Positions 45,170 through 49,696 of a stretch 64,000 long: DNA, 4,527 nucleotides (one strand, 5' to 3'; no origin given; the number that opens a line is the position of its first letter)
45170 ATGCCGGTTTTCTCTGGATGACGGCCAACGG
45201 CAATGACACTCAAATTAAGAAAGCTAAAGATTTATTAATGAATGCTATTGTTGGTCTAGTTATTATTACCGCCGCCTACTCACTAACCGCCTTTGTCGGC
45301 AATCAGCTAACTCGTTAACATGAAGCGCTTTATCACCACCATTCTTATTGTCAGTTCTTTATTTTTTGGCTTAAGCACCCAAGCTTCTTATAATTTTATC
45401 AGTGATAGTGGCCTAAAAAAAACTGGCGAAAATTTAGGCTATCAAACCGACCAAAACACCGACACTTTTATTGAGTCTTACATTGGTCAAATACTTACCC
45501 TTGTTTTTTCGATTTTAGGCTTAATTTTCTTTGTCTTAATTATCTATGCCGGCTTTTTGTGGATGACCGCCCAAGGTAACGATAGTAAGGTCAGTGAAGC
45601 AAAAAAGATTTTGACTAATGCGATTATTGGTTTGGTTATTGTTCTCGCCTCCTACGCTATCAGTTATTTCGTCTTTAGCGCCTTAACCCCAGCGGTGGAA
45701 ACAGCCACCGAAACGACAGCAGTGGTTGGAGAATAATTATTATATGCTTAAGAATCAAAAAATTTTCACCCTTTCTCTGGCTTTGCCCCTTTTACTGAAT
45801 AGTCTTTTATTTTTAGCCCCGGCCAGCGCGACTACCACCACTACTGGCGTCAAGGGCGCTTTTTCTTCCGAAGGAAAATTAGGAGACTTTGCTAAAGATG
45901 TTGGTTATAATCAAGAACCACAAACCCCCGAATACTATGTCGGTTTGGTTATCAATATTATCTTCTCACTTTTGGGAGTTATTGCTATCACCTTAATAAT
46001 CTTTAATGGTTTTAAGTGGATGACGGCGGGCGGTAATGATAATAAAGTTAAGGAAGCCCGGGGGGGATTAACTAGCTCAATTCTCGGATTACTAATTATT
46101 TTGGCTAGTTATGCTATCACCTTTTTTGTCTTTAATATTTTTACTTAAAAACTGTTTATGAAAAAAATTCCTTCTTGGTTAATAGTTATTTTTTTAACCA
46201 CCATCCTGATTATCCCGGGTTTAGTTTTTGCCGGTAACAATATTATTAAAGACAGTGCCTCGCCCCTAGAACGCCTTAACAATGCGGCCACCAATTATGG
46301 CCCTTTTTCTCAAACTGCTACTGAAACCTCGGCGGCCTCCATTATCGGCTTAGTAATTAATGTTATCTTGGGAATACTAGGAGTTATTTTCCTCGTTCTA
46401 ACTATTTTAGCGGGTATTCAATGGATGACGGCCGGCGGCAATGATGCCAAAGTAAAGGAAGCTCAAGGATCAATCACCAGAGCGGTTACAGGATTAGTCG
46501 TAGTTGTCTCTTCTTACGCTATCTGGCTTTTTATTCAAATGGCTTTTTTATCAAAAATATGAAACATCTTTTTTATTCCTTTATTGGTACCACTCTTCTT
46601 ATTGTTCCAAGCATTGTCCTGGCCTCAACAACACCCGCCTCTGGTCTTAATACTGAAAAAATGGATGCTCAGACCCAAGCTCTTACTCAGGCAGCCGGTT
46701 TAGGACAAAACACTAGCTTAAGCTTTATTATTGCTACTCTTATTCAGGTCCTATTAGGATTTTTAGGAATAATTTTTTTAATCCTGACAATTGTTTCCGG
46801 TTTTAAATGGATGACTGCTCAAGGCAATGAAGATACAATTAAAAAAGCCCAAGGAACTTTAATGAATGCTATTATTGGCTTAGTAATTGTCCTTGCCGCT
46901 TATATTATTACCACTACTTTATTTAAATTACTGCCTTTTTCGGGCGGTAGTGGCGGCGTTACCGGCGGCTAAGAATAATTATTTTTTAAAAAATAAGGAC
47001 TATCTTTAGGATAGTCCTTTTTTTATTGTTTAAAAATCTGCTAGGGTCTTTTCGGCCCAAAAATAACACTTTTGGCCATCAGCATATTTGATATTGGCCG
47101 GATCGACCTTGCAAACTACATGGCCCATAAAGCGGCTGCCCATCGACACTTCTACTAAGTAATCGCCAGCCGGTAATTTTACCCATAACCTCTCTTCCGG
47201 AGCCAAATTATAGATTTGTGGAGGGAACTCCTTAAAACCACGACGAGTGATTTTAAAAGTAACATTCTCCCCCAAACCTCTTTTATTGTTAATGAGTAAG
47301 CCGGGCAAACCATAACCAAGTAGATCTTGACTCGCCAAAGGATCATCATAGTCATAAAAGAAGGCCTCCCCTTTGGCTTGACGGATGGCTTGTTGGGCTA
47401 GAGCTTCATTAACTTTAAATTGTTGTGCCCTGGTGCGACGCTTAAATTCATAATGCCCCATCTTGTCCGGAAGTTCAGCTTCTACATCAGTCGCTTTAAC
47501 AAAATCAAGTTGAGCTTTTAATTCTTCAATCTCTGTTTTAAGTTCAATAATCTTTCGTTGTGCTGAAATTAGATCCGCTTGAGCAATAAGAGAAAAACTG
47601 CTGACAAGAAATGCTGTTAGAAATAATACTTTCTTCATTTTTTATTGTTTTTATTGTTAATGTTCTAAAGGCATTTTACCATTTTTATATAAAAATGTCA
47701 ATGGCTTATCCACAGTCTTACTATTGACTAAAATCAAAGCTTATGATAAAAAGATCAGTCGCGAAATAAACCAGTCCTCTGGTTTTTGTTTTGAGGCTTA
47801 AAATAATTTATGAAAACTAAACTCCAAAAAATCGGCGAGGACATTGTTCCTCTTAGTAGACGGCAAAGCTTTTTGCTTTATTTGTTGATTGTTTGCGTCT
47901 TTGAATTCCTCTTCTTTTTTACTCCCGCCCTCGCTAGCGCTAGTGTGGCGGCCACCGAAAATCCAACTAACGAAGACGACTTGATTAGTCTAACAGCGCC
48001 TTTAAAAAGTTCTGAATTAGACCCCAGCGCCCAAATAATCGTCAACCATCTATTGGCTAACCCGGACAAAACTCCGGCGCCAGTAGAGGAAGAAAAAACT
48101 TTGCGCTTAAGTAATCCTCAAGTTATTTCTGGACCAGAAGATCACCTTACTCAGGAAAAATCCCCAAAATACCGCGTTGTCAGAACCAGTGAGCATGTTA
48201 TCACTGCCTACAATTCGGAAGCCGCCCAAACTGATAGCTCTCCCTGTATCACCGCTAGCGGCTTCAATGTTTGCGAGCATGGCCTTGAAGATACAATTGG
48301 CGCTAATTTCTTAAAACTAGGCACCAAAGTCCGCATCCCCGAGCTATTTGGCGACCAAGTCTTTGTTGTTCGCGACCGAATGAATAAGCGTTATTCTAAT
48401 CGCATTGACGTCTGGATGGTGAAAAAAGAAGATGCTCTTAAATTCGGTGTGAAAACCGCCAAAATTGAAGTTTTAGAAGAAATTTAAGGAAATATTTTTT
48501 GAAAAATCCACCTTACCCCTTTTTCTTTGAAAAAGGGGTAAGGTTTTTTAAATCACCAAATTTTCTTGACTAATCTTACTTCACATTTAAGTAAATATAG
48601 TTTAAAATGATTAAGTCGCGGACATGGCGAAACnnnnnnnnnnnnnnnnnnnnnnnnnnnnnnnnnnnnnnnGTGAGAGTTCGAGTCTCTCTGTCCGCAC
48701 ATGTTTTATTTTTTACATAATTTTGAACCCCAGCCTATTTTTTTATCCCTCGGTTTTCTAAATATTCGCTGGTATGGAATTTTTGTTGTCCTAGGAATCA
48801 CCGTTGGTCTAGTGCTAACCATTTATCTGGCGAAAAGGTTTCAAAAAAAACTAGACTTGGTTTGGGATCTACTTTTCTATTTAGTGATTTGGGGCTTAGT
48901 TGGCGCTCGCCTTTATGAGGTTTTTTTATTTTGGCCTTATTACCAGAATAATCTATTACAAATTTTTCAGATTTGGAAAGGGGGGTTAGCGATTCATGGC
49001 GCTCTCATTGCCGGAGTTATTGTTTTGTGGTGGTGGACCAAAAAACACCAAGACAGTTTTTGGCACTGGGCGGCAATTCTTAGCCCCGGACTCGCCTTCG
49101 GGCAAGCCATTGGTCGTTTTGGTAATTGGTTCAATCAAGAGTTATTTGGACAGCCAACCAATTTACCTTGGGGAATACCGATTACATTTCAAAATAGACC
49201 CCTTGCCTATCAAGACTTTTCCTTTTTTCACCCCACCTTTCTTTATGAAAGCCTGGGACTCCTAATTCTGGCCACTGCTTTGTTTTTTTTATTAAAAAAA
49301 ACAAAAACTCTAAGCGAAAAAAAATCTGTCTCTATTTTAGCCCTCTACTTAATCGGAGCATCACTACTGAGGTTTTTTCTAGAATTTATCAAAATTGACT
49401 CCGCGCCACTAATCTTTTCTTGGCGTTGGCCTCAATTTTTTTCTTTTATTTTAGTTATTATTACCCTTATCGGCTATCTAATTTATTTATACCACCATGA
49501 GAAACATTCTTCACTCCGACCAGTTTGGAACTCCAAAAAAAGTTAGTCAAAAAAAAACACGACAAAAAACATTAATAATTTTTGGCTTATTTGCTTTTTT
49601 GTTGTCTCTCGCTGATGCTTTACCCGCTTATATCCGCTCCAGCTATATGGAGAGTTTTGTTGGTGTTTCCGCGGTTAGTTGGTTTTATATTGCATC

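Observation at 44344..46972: A tandem array of six diverged T4SS-pilin-like paralogs under a promoter with a palindromic operator, plus a seventh copy 2 kb upstream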

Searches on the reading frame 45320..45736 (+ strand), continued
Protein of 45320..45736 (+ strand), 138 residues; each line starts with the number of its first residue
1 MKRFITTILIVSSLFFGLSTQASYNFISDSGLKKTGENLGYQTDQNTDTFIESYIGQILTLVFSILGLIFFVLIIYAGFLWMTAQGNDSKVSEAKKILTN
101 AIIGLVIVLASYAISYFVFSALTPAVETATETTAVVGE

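Call 41: search_solved_structures(query=A3, max_evalue=10, show_alignments=2)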
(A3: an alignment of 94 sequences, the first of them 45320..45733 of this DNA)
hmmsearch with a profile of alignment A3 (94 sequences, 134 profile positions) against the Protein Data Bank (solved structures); distinct sequences matched with E-value up to 10: 21.
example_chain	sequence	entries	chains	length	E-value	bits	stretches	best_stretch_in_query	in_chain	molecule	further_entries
6i38_A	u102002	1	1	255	2.8e-10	43.6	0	82-105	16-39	nv2Pizza6-AYW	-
6i37_A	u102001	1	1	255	3.1e-10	43.5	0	82-105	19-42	nv1Pizza6-AYW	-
6i39_A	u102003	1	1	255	6.5e-10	42.4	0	82-105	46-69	v31Pizza6-AYW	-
6i3b_A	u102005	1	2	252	7.7e-10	42.2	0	82-105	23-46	cPizza6-AYW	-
6f0q_A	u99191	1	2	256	8.6e-10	42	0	82-105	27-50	Pizza6-AYW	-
6i3a_A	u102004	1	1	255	1.6e-08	38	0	82-105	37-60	v22Pizza6-AYW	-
7zpz_A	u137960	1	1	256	4.3e-07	33.3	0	82-105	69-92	Pizza6-TSR-TSH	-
7zpw_A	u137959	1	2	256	4.6e-07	33.2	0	82-105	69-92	Pizza6-TSK-TSH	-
6f0s_A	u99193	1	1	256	4.8e-07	33.2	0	82-105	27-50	Pizza6-SYW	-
7zph_A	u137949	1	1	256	5e-07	33.1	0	82-105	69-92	Pizza6-TNK-RSH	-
7zcj_A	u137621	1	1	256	5.5e-07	33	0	82-105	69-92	Pizza6-TNH-TSH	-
7zqg_A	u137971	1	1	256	5.6e-07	32.9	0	82-105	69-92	Pizza6-KSH-TSH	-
7zq2_A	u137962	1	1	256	5.6e-07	32.9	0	82-105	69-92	Pizza6-RSH-TSH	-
3wwa_A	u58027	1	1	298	0.00019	24.7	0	82-105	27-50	Pizza7H protein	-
6qsd_A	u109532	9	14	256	0.00097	22.5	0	82-105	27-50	Pizza6S | Pizza6-S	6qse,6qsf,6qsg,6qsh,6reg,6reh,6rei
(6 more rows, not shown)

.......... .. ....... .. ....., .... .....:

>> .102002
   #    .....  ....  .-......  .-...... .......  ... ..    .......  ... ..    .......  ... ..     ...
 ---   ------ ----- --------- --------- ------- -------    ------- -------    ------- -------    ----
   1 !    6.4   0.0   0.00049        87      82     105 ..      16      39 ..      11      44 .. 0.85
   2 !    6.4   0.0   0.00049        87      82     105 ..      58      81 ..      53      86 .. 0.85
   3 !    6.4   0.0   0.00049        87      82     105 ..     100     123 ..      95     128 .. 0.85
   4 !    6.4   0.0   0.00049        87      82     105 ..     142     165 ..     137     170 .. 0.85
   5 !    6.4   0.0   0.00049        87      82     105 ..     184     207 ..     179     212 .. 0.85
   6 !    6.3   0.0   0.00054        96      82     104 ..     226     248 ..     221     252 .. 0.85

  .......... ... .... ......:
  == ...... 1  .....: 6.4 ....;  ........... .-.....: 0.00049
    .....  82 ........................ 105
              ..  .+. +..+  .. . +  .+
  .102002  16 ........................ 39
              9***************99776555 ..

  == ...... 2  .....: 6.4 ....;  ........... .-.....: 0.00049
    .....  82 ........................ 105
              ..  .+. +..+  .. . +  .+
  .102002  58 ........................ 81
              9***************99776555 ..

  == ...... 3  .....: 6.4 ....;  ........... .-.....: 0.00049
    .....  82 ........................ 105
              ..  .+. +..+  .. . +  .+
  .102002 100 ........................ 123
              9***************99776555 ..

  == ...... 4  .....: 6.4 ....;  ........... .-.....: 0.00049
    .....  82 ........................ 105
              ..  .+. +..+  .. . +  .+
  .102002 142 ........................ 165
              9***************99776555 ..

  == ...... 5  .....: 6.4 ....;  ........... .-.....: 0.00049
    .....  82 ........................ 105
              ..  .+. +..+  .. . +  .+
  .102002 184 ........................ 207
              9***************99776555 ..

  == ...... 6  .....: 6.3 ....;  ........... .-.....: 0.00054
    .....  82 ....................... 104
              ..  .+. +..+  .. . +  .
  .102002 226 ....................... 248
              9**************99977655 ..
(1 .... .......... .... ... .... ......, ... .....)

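Call 52: predict_structure(alignment_id=A3)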
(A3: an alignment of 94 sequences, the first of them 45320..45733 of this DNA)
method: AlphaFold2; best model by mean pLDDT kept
length: 138 residues; sequences in the alignment: 94
mean_pLDDT: 77.2   pTM: 0.51
mean pLDDT of the five models: 77.2, 75.7, 74.9, 74.2, 73.5
residues with pLDDT >= 90: 55; 70-90: 28; 50-70: 44; < 50: 11
segments of 3 or more residues with pLDDT < 50: 127-134
pLDDT, mean of each block of 10 residues (from residue 1): 76 69 58 64 53 82 94 96 94 96 96 90 58 47
secondary structure, 60 per line:
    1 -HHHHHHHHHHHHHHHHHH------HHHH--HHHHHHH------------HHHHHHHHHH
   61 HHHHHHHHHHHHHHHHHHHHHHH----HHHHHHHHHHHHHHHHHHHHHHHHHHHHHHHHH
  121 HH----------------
elements in order: H2-19 H26-29 H32-38 H51-83 H88-122

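Call 55: fold_search(model_id=the predicted structure, library=pdb)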
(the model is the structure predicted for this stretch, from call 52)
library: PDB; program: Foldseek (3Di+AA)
matches with E <= 10: 126; with E <= 0.001: 0
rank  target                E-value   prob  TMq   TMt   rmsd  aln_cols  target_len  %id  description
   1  3tul_C                7.0e-01  0.66  0.43  0.45   7.1       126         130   13  Crystal structure of N-terminal region of Type III Secretion Major Translocator SipB (residues 82-226) (released 2012-02-15)
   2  3tul_B                7.5e-01  0.63  0.42  0.43   8.3       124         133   14  Crystal structure of N-terminal region of Type III Secretion Major Translocator SipB (residues 82-226) (released 2012-02-15)
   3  2y3d_A                1.2e+00  0.69  0.42  0.51   9.4        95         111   15  Zn-bound form of Cupriavidus metallidurans CH34 CnrXs (released 2011-03-30)
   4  6djl_E                1.3e+00  0.13  0.23  0.14  19.3       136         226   12  Crystal structure of the Rab11 GEF SH3BP5 bound to nucleotide free Rab11A (released 2018-09-26)
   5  2y3h_A                1.4e+00  0.90  0.40  0.50   3.2        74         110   15  E63Q mutant of Cupriavidus metallidurans CH34 CnrXs (released 2011-03-30)
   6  3epv_C                1.4e+00  0.87  0.41  0.52   3.2        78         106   17  X-ray Structure of the Metal-sensor CnrX in both the Apo- and Copper-bound Forms (released 2008-11-25)
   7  3tul_A                1.6e+00  0.23  0.34  0.34   8.3       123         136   11  Crystal structure of N-terminal region of Type III Secretion Major Translocator SipB (residues 82-226) (released 2012-02-15)
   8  2y3h_B                1.7e+00  0.75  0.42  0.52   6.1        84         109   14  E63Q mutant of Cupriavidus metallidurans CH34 CnrXs (released 2011-03-30)
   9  6ixg_B                1.7e+00  0.15  0.27  0.19  19.0       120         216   12  Crystal structure of native apo SH3BP5 (P41) (released 2019-03-20)
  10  3zx6_A                1.9e+00  0.44  0.44  0.21  33.3       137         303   12  Structure of Hamp(AF1503)-Tsr fusion - Hamp (A291V) mutant (released 2012-02-29)
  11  1a91_MODEL_1_A        2.2e+00  0.63  0.38  0.59   3.5        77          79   13  SUBUNIT C OF THE F1FO ATP SYNTHASE OF ESCHERICHIA COLI; NMR, 10 STRUCTURES (released 1998-07-01)
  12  4clv_A                2.3e+00  0.35  0.43  0.42  13.7       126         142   13  Crystal Structure of dodecylphosphocholine-solubilized NccX from Cupriavidus metallidurans 31A (released 2014-10-01)
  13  4wwb                  2.6e+00  0.75  0.41  0.49   3.0        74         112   15  High-resolution structure of the Ni-bound form of the Y135F mutant of C. metallidurans CnrXs (released 2015-02-11)
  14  3zg1_A                2.6e+00  0.69  0.41  0.51   3.3        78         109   17  NI-BOUND FORM OF M123A MUTANT OF CUPRIAVIDUS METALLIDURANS CH34 CNRXS (released 2013-10-23)
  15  4wwf_B                2.7e+00  0.72  0.43  0.55   2.7        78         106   17  High-resolution structure of two Ni-bound forms of the M123C mutant of C. metallidurans CnrXs (released 2015-02-11)
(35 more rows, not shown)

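Call 79: search_protein_families(library=ncbifam, proteins=[window:45320-45736:+], max_evalue=0.01)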
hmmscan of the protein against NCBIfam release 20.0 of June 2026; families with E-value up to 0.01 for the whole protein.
window:45320-45736:+ (138 aa): 1 family
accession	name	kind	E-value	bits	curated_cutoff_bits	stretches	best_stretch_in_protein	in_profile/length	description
NF045849.1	ICE_MMCAP2_0565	equivalog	2.3e-09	36.8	40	1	51-121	9-79/80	Mbov_0395 family pilin-like conjugal transfer protein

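Call 95: search_protein_representatives(alignment_id=A3)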
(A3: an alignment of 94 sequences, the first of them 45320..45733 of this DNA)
Query: 94 sequences, 134 profile positions. Proteins with E-value up to 0.001 (for the whole library): 77007; up to 1e-10: 28710; up to 1e-30: 897. The best 150 are listed.
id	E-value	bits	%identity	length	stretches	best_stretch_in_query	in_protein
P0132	6.4e-76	269.1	-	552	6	45-125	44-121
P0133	2.3e-71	254.3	-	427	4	5-123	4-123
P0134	4.1e-70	250.3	-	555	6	3-124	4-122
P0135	8.1e-69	246.1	-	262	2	4-132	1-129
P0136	4.2e-65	234.1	-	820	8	56-124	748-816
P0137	1.4e-63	229.1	-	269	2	37-130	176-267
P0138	7.2e-61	220.4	-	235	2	4-129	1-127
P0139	7.0e-60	217.2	-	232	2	4-129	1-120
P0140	2.4e-59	215.4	-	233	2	1-129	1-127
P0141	4.4e-59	214.6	-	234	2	6-131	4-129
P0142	5.4e-59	214.3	-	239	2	44-130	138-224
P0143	1.5e-58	212.9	-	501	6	53-124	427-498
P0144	1.7e-58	212.7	-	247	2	11-131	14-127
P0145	3.3e-58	211.8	-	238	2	31-132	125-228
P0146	4.4e-58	211.3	-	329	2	35-130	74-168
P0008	3.1e-38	147.1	-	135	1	4-131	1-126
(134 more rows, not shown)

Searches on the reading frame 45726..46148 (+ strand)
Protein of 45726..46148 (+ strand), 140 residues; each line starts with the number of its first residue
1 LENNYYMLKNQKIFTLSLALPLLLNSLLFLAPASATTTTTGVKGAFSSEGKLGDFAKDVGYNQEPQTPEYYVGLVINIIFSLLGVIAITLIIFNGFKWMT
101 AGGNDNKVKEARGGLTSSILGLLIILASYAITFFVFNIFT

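Call 3: search_protein_families(library=pfam, proteins=[window:45726-46148:+], max_evalue=1)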
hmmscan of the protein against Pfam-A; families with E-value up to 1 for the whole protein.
window:45726-46148:+ (140 aa): 3 families
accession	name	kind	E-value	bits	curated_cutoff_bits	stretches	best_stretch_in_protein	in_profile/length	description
PF18895.5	T4SS_pilin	-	1.8e-06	28.3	26.6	1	77-131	14-67/71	Type IV secretion system pilin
PF16936.10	Holin_9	-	0.014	16.1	25.3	1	74-101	27-54/78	Putative holin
PF12420.13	DUF3671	-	0.36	10.7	34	1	11-93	156-207/223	Fam-L, Fam-M like protein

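Call 79: search_protein_families(library=ncbifam, proteins=[window:45744-46148:+], max_evalue=0.01)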
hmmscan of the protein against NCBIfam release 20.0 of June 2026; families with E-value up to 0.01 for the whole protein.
window:45744-46148:+ (134 aa): 1 family
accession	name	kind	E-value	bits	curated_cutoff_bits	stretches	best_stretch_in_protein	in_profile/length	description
NF045849.1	ICE_MMCAP2_0565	equivalog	3e-06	26.8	40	1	65-132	12-79/80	Mbov_0395 family pilin-like conjugal transfer protein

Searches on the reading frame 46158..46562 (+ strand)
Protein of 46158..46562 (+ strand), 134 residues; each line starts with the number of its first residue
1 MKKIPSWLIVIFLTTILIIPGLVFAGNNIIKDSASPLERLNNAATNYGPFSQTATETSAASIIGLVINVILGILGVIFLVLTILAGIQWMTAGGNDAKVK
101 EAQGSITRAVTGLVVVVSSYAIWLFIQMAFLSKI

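Call 3: search_protein_families(library=pfam, proteins=[window:46158-46562:+], max_evalue=1)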
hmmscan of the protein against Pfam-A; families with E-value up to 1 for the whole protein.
window:46158-46562:+ (134 aa): 6 families
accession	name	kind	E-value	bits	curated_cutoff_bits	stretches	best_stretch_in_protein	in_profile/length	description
PF18895.5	T4SS_pilin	-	5.2e-07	30.1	26.6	1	60-123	6-65/71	Type IV secretion system pilin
PF01102.23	Glycophorin_A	-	0.058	14.1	30.1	1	44-80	42-78/114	Glycophorin A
PF05858.17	BIV_Env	-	0.06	12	20.8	1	7-80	101-166/548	Bovine immunodeficiency virus surface protein (SU)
PF16936.10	Holin_9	-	0.096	13.4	25.3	1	65-92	27-54/78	Putative holin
PF05283.16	MGC-24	-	0.37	11.6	28.5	1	42-82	87-128/140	Multi-glycosylated core protein 24 (MGC-24), sialomucin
PF19779.4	DUF6264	-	0.67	10.5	31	1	12-84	74-143/183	Family of unknown function (DUF6264)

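Call 79: search_protein_families(library=ncbifam, proteins=[window:46158-46562:+], max_evalue=0.01)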
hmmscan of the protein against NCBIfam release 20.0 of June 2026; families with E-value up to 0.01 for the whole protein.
window:46158-46562:+ (134 aa): 1 family
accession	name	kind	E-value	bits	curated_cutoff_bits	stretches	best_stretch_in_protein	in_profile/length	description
NF045849.1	ICE_MMCAP2_0565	equivalog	0.00029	20.5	40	1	58-126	8-76/80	Mbov_0395 family pilin-like conjugal transfer protein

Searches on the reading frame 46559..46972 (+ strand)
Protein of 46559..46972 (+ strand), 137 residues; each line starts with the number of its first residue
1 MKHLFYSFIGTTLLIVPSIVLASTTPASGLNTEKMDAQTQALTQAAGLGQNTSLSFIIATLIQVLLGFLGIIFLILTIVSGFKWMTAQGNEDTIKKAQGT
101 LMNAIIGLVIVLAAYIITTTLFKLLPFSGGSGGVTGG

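Call 3: search_protein_families(library=pfam, proteins=[window:46559-46972:+], max_evalue=1)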
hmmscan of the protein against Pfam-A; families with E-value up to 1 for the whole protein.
window:46559-46972:+ (137 aa): 11 families
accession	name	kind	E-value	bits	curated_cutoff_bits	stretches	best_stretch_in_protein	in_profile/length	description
PF18895.5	T4SS_pilin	-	1.3e-09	38.4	26.6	1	62-121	12-71/71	Type IV secretion system pilin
PF05296.19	TAS2R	-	0.008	15.8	22.2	1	50-121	178-252/303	Taste receptor protein (TAS2R)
PF19814.4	DUF6297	-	0.031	13.5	29.8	1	10-118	66-169/375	Family of unknown function (DUF6297)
PF05808.16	Podoplanin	-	0.039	14.7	30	1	27-81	79-132/135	Podoplanin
PF07331.16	TctB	-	0.04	14.5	29.1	1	12-124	38-134/137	Tripartite tricarboxylate transporter TctB family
PF19607.4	DUF6112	-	0.14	12.5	25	1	47-109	9-69/88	Family of unknown function (DUF6112)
PF10110.14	GPDPase_memb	-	0.17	11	29.6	1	61-125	214-277/321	Membrane domain of glycerophosphoryl diester phosphodiesterase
PF04148.18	Erv26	-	0.22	11.8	22.2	1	59-118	4-62/202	Transmembrane adaptor Erv26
PF17310.7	DUF5357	-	0.36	9.9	25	1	53-111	38-91/322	Family of unknown function (DUF5357)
PF12575.13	Pox_EPC_I2-L1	-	0.6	10.8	23.4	0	90-124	37-71/72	Poxvirus entry protein complex L1 and I2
PF07666.16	MpPF26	-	0.88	10.1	37.2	1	56-119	5-72/75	M penetrans paralogue family 26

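Call 79: search_protein_families(library=ncbifam, proteins=[window:46559-46972:+], max_evalue=0.01)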
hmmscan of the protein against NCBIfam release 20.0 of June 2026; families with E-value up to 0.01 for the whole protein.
window:46559-46972:+ (137 aa): 1 family
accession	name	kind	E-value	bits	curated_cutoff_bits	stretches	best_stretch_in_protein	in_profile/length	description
NF045849.1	ICE_MMCAP2_0565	equivalog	3.6e-07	29.8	40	1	52-120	7-75/80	Mbov_0395 family pilin-like conjugal transfer protein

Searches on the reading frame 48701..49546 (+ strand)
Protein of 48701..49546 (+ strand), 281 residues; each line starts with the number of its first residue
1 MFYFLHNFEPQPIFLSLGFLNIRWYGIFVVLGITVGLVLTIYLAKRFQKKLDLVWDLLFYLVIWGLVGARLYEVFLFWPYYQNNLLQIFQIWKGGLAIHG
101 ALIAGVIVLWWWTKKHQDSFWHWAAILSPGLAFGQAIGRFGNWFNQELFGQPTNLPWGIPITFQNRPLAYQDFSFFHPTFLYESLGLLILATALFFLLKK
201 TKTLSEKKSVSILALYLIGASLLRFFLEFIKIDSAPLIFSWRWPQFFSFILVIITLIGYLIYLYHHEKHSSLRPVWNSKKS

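Call 11: search_protein_families(library=pfam, proteins=[window:48701-49546:+], max_evalue=0.001)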
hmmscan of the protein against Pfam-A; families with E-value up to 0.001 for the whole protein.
window:48701-49546:+ (281 aa): 1 family
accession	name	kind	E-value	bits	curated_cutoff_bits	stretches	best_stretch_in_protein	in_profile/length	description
PF01790.23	LGT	-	3.8e-66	223.3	24.9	1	12-259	1-238/240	Prolipoprotein diacylglyceryl transferase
